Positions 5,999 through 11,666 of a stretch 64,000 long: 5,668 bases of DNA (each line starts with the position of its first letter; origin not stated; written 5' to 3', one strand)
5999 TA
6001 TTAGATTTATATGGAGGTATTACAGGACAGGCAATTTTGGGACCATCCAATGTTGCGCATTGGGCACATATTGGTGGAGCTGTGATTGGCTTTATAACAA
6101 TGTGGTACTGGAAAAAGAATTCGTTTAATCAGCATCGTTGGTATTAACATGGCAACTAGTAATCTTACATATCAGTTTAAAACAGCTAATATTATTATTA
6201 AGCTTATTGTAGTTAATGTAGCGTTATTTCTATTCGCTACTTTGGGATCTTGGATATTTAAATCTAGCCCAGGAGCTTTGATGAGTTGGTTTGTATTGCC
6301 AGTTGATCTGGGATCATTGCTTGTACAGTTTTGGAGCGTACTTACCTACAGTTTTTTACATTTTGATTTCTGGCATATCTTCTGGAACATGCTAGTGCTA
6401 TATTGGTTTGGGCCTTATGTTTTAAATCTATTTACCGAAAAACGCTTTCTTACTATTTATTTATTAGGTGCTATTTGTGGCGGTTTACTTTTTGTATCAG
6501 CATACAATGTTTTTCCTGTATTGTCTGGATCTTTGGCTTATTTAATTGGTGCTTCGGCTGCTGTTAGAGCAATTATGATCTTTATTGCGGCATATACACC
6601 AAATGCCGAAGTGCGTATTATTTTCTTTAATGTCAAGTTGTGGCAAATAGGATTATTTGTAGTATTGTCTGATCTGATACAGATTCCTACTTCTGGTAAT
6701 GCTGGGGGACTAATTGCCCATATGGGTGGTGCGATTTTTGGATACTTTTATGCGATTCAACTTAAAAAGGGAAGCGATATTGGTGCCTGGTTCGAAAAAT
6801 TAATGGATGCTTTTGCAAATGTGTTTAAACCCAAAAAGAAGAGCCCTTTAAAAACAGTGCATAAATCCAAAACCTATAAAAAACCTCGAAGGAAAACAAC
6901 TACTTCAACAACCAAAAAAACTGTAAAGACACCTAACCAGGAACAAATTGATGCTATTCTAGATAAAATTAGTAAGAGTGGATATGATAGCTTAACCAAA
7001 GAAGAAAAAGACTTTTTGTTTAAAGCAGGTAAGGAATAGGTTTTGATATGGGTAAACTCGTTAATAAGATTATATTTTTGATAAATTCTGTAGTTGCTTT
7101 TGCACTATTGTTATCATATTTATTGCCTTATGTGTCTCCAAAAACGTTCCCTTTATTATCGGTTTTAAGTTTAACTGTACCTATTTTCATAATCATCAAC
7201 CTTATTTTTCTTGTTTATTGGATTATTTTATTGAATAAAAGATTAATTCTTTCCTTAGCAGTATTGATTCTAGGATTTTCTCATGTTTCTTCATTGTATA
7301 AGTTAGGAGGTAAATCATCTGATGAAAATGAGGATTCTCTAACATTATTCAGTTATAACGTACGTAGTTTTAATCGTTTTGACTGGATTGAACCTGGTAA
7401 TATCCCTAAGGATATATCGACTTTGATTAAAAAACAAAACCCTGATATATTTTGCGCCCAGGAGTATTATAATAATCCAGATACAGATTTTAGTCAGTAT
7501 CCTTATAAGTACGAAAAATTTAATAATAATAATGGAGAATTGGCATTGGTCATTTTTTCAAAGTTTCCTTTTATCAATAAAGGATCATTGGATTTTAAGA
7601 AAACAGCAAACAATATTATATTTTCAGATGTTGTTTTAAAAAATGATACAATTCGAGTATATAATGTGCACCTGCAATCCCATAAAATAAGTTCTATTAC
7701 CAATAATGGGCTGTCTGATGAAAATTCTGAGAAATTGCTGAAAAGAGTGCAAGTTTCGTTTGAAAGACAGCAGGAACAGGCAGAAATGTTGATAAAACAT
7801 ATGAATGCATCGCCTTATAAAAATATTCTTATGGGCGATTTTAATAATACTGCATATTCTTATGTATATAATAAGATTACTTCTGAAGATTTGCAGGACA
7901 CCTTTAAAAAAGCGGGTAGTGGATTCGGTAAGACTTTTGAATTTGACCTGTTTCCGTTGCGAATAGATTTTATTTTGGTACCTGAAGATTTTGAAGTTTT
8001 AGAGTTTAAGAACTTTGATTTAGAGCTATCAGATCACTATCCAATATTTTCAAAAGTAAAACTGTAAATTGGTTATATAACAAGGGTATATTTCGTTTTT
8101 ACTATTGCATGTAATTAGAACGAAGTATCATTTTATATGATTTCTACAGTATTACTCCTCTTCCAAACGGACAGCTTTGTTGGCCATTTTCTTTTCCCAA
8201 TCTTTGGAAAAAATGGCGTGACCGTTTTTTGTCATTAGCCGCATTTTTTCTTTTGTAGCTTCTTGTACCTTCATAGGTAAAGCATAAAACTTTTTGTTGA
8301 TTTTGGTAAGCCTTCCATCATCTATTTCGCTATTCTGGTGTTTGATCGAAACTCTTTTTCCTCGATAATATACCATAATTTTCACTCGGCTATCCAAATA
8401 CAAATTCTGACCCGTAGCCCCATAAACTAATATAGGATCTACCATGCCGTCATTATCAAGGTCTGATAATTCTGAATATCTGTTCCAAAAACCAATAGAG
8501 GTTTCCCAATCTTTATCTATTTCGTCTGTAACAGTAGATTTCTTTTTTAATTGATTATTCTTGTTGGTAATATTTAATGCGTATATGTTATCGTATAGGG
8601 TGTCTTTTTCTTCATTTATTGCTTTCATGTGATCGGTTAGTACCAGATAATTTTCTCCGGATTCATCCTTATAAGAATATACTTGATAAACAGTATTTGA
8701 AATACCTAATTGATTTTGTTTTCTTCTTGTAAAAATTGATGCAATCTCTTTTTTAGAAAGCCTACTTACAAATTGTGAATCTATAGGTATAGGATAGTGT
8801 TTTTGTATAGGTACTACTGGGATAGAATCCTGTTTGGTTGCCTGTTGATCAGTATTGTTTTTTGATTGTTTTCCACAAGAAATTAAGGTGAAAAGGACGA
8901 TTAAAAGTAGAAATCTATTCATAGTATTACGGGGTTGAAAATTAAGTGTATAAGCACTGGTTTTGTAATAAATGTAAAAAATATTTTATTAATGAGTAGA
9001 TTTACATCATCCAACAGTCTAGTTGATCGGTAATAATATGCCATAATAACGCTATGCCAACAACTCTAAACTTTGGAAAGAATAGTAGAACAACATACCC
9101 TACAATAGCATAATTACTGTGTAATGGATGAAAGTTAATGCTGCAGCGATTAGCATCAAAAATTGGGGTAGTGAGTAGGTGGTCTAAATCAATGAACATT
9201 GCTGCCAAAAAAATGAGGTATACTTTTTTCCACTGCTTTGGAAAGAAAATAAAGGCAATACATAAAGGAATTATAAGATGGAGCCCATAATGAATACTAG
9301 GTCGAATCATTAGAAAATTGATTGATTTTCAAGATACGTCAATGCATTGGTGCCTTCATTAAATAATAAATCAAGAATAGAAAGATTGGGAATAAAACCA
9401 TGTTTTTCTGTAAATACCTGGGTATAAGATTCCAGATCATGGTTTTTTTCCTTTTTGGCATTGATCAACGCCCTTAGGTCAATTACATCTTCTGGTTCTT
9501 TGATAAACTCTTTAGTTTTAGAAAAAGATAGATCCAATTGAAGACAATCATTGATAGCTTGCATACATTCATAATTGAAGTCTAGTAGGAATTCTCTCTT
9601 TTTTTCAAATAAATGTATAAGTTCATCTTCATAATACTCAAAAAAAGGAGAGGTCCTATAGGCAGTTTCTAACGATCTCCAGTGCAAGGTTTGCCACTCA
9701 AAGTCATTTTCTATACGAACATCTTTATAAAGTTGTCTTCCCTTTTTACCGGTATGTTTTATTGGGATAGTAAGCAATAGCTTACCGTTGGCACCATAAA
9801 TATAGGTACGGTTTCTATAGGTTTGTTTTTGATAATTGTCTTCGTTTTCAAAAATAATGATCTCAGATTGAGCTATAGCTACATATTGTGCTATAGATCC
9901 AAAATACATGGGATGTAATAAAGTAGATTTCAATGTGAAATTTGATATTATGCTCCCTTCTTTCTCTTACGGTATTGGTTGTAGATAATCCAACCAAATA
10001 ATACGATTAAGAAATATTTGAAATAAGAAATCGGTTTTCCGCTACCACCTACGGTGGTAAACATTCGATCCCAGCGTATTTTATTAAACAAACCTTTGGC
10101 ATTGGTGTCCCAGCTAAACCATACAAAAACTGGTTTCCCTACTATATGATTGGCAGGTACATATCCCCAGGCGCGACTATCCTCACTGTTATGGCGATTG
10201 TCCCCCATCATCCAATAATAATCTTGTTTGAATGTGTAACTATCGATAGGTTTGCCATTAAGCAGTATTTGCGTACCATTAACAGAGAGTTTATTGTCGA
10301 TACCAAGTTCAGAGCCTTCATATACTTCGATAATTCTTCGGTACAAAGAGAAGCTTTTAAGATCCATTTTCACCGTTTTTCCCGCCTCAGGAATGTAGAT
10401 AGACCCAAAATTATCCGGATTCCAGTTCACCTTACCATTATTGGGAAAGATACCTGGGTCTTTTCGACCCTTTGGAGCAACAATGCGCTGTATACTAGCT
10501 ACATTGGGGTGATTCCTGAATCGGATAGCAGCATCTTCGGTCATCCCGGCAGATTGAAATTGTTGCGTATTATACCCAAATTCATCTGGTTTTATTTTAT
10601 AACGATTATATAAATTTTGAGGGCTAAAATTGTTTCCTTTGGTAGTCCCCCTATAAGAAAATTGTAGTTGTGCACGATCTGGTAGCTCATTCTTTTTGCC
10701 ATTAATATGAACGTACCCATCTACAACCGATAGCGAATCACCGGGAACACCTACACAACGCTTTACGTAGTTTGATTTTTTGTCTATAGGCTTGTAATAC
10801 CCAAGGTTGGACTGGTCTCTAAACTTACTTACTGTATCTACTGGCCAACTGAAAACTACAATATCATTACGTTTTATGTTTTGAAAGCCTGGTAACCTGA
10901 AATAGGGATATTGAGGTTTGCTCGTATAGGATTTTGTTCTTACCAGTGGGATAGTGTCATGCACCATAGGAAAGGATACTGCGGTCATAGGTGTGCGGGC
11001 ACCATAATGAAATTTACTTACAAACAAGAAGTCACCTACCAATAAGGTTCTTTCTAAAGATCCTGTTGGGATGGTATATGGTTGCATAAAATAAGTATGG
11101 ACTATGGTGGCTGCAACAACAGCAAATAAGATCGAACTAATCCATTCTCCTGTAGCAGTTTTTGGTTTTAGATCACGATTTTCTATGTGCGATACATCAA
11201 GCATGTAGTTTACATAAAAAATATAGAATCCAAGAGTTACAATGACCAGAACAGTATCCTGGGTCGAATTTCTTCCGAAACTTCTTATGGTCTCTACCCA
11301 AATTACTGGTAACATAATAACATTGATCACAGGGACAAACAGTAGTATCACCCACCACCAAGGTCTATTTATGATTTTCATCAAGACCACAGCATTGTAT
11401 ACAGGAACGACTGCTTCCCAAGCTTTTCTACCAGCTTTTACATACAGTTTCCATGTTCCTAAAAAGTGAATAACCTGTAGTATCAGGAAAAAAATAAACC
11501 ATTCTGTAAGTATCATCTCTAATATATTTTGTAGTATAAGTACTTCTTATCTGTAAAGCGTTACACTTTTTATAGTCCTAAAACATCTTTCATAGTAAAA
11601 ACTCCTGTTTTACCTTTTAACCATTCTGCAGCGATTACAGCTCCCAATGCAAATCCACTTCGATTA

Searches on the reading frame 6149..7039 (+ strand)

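Call 62: search_protein_families(library=pfam, proteins=[window:6149-7039:+], max_evalue=0.000001)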
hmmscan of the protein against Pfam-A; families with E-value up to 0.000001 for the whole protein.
window:6149-7039:+ (296 aa): 2 families
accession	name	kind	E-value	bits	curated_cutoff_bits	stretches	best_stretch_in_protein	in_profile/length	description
PF01694.28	Rhomboid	-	8e-22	78.4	22.6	1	60-204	3-139/143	Rhomboid domain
PF20216.3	DUF6576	-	1.1e-09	38.7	27.3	1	260-290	11-41/47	Family of unknown function (DUF6576)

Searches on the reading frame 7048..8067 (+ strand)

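Call 62: search_protein_families(library=pfam, proteins=[window:7048-8067:+], max_evalue=0.000001)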
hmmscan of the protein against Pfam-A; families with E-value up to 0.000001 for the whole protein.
window:7048-8067:+ (339 aa): 1 family
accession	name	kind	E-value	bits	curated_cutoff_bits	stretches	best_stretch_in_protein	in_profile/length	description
PF03372.29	Exo_endo_phos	-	7e-16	59.1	24.5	1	102-330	2-225/225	Endonuclease/Exonuclease/phosphatase family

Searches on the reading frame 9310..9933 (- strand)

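Call 62: search_protein_families(library=pfam, proteins=[window:9310-9933:-], max_evalue=0.000001)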
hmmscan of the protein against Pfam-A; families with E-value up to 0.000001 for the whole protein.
window:9310-9933:- (207 aa): 1 family
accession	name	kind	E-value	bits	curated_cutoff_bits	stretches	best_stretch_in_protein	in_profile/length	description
PF08889.16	WbqC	-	5.6e-35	121.6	21.3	1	8-155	2-151/218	WbqC-like protein family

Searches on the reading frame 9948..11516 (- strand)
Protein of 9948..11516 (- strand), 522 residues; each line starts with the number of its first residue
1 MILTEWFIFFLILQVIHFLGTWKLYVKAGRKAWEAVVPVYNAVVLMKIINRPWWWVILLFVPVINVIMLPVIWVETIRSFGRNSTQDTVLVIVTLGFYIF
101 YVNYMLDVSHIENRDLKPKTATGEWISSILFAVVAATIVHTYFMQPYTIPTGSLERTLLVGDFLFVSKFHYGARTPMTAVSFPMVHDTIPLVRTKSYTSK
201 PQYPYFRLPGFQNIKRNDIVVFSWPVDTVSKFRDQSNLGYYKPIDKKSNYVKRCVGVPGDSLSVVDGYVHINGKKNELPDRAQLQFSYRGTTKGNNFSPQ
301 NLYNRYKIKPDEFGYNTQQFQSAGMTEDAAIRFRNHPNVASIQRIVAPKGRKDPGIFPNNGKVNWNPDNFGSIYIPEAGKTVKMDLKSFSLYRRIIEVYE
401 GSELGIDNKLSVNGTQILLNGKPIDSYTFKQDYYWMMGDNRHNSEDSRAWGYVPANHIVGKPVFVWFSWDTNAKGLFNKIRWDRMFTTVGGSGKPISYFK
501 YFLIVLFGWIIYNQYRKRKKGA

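Call 63: search_protein_families(library=pfam, proteins=[window:9948-11516:-], max_evalue=0.000001)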
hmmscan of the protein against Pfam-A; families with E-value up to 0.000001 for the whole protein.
window:9948-11516:- (522 aa): 2 families
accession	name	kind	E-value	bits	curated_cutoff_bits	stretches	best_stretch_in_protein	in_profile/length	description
PF10502.14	Peptidase_S26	-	9.8e-40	136.7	22.9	2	124-283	3-106/168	Signal peptidase, peptidase S26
PF18936.5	DUF5684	-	1.8e-28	99.4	27.4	1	33-111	1-79/81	Family of unknown function (DUF5684)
